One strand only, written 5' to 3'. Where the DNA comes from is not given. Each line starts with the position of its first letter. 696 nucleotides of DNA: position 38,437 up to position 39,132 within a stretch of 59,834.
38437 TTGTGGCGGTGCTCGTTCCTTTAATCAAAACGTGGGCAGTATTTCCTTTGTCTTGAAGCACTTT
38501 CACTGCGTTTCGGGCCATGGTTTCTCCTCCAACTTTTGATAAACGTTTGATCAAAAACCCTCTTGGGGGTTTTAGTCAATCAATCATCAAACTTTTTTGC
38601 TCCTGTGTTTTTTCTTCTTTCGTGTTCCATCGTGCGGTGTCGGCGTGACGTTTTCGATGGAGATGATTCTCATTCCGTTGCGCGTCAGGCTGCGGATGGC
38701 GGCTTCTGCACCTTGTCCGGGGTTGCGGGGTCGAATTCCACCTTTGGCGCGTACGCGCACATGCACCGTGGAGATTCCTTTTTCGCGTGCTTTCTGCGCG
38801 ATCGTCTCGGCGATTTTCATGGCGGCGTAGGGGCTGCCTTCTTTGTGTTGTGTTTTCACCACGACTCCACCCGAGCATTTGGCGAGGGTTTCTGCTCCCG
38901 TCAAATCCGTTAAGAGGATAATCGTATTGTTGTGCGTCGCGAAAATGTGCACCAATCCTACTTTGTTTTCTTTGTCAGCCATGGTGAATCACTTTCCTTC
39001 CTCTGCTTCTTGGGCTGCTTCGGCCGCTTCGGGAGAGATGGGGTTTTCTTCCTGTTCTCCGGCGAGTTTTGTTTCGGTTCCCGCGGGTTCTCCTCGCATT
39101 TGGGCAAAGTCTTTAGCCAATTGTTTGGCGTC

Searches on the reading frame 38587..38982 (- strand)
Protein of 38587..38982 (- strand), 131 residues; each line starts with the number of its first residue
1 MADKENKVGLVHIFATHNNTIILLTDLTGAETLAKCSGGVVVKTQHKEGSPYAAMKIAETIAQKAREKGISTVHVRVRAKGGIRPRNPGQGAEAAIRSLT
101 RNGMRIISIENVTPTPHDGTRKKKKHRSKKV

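Call 10: find_encoding_contigs(protein=window:38587-38982:-, flank=10000, max_places=6)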
Protein window:38587-38982:- (131 aa): 5 contigs read that carry it; 5 places shown.
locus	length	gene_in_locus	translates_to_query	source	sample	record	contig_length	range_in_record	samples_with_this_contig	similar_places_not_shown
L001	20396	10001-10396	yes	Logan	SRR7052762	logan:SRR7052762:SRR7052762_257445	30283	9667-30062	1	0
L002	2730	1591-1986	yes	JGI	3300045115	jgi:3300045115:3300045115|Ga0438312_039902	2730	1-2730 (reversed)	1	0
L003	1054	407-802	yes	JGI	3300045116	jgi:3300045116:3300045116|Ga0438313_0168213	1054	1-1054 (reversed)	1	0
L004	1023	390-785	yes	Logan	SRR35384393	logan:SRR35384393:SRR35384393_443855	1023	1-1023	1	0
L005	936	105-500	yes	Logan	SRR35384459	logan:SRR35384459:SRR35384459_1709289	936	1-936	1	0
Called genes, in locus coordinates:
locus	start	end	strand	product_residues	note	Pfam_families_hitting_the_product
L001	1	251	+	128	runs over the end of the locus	PF16906:Ribosomal_L26, PF00467:KOW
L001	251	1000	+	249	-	PF01479:S4 (faint), PF00900:Ribosomal_S4e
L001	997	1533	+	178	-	PF00281:Ribosomal_L5, PF00673:Ribosomal_L5_C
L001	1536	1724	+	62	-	PF00253:Ribosomal_S14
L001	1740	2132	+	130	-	PF00410:Ribosomal_S8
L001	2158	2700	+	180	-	PF00347:Ribosomal_L6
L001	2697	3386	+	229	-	PF01655:Ribosomal_L32e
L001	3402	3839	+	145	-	PF01280:Ribosomal_L19e, PF25476:Ribosomal_L19e_C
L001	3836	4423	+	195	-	PF17144:Ribosomal_L5e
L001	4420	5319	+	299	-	PF00333:Ribosomal_S5, PF03719:Ribosomal_S5_C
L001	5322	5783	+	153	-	PF00327:Ribosomal_L30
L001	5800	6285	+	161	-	PF00828:Ribosomal_L27A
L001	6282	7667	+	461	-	PF10559:Plug_translocon (weak), PF00344:SecY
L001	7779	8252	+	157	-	PF01956:EMC3_TMCO1, PF09973:DUF2208 (faint)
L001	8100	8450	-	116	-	-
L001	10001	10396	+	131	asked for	PF00411:Ribosomal_S11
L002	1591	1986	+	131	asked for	PF00411:Ribosomal_S11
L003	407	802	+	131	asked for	PF00411:Ribosomal_S11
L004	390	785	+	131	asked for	PF00411:Ribosomal_S11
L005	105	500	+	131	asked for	PF00411:Ribosomal_S11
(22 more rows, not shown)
